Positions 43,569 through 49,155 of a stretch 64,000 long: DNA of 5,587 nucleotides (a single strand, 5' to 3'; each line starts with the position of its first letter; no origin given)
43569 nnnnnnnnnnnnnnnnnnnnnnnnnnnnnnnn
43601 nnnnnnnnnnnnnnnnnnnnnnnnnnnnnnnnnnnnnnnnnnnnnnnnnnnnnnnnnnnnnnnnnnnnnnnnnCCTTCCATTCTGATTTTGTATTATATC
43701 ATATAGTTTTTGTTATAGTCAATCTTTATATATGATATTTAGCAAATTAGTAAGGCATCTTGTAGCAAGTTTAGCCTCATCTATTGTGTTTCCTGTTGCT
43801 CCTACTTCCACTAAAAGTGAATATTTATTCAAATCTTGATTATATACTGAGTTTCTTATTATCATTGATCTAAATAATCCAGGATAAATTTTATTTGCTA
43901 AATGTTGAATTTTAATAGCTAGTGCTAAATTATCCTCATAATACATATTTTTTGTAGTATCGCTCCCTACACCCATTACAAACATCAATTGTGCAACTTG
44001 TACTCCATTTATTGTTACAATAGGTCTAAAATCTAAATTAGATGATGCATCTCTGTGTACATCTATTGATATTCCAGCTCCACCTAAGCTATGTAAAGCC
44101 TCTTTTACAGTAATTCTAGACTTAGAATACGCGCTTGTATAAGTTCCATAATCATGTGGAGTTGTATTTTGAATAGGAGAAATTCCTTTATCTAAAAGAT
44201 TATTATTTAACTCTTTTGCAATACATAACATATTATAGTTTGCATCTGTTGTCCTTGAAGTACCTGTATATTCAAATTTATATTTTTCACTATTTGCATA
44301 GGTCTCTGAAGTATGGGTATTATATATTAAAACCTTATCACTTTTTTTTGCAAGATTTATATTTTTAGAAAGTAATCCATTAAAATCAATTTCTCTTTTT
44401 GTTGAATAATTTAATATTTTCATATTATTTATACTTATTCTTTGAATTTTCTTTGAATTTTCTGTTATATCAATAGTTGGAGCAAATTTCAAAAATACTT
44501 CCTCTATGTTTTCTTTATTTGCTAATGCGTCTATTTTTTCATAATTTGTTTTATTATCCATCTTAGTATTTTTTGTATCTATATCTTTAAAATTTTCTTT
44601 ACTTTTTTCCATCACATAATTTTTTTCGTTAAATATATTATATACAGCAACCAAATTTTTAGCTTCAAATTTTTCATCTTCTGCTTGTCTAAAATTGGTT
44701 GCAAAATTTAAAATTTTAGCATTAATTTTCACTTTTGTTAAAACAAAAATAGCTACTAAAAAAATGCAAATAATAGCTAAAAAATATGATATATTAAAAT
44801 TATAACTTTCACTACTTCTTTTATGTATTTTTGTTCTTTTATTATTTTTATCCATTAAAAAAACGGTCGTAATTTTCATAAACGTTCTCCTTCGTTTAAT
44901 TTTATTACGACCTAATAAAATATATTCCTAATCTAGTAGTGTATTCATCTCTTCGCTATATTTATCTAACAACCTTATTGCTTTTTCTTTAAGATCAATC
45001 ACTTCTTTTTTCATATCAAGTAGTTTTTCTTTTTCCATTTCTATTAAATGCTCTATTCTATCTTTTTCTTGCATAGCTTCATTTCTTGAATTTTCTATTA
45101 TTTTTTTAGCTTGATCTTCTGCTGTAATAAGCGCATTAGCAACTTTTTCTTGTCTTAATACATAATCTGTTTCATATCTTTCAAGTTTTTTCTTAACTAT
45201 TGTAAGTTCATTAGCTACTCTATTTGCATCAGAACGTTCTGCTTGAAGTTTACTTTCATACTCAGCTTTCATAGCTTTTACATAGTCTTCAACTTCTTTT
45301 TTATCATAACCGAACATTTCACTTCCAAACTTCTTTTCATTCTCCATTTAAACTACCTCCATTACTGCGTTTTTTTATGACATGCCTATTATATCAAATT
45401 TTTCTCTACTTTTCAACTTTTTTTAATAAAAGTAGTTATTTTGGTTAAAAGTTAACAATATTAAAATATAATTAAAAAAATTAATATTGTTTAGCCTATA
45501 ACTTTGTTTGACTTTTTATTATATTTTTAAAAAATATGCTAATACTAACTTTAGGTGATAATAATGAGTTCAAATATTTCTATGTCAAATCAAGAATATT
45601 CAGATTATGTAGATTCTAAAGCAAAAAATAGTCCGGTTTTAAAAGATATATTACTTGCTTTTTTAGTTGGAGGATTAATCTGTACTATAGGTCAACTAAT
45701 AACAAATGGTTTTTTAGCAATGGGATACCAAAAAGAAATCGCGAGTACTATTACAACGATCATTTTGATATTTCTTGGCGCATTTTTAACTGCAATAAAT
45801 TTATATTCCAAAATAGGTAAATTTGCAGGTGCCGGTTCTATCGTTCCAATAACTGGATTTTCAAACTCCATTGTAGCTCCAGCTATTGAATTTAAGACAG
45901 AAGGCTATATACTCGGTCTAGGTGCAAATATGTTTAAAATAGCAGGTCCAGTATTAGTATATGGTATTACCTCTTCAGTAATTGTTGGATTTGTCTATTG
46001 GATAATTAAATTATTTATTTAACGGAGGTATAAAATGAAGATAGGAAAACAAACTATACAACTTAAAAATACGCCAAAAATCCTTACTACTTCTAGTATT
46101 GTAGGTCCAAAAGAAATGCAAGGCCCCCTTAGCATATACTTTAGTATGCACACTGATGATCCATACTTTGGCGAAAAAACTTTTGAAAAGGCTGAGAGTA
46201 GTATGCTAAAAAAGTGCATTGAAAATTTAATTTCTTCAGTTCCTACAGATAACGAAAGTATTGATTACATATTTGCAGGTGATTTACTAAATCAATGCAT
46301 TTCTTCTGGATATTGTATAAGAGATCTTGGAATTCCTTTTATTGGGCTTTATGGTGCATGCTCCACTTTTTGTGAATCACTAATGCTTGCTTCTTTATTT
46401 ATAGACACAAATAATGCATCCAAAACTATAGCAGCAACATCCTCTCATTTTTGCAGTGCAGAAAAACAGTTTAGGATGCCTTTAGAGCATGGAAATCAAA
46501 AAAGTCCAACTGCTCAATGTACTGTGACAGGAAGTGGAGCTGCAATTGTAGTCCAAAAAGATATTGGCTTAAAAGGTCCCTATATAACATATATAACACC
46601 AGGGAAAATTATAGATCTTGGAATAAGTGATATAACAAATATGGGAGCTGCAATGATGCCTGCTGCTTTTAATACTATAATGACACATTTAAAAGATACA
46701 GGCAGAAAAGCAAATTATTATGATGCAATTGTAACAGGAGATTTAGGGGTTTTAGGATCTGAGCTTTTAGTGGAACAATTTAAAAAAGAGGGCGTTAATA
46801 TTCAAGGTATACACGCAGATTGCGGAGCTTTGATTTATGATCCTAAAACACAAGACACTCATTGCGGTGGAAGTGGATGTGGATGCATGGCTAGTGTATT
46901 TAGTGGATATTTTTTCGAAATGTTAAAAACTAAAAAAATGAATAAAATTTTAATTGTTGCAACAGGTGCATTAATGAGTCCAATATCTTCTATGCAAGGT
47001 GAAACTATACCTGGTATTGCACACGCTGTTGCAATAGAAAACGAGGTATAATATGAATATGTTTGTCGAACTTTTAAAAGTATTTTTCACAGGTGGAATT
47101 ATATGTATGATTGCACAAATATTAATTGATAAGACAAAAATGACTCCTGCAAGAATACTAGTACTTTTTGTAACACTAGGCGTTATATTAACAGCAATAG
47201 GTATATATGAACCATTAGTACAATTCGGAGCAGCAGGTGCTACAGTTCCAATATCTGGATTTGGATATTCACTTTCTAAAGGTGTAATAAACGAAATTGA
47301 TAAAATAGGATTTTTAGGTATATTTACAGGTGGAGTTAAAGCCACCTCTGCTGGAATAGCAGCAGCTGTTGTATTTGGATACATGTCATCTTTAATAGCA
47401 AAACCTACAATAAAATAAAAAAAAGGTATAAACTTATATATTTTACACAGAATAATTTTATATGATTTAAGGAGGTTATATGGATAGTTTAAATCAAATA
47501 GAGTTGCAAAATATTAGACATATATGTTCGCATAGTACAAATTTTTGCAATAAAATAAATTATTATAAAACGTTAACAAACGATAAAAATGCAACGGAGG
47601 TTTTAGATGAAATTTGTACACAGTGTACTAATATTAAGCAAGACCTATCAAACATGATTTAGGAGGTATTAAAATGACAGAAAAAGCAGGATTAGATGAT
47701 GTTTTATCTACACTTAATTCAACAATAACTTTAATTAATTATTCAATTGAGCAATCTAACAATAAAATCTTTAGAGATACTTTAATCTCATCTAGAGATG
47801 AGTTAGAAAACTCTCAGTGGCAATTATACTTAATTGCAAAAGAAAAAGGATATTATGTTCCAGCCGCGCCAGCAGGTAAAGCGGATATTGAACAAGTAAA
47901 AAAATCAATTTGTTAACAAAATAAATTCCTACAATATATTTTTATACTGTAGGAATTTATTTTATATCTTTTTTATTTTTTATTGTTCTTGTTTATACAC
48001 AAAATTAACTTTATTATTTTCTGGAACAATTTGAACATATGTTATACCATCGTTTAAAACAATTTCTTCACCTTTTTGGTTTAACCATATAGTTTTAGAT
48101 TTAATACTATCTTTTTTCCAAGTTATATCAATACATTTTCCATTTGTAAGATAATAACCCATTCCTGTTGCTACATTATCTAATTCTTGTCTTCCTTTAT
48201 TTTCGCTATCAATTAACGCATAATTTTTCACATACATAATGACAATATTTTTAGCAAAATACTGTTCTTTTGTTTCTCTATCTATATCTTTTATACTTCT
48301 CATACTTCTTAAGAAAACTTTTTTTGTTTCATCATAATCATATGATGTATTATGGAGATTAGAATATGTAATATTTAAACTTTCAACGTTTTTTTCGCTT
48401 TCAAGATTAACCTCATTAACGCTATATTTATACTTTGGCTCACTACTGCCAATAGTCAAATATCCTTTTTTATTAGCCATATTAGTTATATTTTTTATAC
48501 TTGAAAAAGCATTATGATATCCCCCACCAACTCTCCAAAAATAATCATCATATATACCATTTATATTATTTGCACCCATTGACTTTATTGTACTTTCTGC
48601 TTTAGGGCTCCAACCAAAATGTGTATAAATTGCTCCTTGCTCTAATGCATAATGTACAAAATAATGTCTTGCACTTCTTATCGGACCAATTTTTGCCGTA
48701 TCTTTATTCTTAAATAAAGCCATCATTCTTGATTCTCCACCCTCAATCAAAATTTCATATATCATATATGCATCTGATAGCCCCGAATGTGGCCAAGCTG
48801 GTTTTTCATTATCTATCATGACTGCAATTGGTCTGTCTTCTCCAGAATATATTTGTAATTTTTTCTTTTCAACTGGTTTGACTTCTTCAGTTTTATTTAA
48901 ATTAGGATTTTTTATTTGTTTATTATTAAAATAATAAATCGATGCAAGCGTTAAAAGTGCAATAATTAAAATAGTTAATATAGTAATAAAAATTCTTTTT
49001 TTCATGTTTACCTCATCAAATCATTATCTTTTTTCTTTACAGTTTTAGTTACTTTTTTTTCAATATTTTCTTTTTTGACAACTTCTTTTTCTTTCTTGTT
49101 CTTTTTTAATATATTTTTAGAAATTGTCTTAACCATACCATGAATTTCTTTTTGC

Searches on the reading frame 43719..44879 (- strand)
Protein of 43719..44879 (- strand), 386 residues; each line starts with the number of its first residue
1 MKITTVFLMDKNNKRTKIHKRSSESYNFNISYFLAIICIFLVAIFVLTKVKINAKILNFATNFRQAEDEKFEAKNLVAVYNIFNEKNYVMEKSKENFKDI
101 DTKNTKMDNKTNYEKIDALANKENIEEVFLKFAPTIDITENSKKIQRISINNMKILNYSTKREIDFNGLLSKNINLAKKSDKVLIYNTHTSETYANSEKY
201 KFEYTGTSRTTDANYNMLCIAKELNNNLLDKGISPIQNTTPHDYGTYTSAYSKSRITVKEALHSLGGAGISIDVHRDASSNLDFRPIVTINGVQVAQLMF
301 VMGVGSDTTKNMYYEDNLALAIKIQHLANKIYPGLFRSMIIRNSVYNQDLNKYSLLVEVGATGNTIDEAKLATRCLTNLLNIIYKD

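Call 44: search_protein_families(library=pfam, proteins=[window:43719-44879:-], max_evalue=0.0001)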
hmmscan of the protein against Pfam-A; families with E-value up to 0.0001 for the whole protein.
window:43719-44879:- (386 aa): 1 family
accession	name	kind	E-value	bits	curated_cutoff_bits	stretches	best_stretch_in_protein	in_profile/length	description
PF07454.18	SpoIIP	-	6.9e-55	186.9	24.4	1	72-380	29-268/269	Stage II sporulation protein P (SpoIIP)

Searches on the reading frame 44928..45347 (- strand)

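Call 44: search_protein_families(library=pfam, proteins=[window:44928-45347:-], max_evalue=0.0001)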
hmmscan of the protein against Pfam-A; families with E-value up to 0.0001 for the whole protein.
window:44928-45347:- (139 aa): 1 family
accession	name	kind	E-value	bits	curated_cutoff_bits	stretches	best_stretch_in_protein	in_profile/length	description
PF05103.18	DivIVA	-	4.3e-07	30.4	28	1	4-123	8-123/131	DivIVA protein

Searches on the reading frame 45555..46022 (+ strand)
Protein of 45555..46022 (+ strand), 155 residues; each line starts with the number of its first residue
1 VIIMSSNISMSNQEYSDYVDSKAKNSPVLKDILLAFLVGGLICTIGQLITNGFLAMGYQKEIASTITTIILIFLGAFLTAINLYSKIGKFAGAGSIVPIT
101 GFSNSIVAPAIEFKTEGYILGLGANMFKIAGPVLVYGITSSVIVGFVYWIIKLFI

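Call 44: search_protein_families(library=pfam, proteins=[window:45555-46022:+], max_evalue=0.0001)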
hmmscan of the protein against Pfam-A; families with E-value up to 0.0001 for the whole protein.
window:45555-46022:+ (155 aa): 1 family
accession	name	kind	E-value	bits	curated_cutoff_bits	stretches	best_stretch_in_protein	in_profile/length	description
PF03862.18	SpoVAC_SpoVAEB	-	1.6e-41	141.7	25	1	32-147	2-117/117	SpoVAC/SpoVAEB sporulation membrane protein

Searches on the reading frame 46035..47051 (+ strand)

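Call 44: search_protein_families(library=pfam, proteins=[window:46035-47051:+], max_evalue=0.0001)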
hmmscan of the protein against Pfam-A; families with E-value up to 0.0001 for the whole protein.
window:46035-47051:+ (338 aa): 1 family
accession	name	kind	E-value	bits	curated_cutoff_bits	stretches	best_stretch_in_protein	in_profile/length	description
PF07451.17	SpoVAD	-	1.9e-138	461.2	22.1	1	4-335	1-329/329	Stage V sporulation protein AD (SpoVAD)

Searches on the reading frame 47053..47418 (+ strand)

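Call 44: search_protein_families(library=pfam, proteins=[window:47053-47418:+], max_evalue=0.0001)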
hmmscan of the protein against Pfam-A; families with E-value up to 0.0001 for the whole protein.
window:47053-47418:+ (121 aa): 1 family
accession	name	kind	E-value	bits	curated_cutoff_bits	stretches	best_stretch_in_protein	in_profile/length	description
PF03862.18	SpoVAC_SpoVAEB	-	6.2e-35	120.5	25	1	7-115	2-117/117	SpoVAC/SpoVAEB sporulation membrane protein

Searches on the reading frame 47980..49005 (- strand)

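Call 44: search_protein_families(library=pfam, proteins=[window:47980-49005:-], max_evalue=0.0001)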
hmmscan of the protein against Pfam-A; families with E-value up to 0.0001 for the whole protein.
window:47980-49005:- (341 aa): 2 families
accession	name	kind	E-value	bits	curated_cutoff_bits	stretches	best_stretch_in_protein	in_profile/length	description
PF11258.13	DUF3048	-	6.1e-40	137.2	25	1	56-182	13-147/148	Protein of unknown function (DUF3048) N-terminal domain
PF17479.7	DUF3048_C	-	4e-26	92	25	1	211-324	2-114/114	Protein of unknown function (DUF3048) C-terminal domain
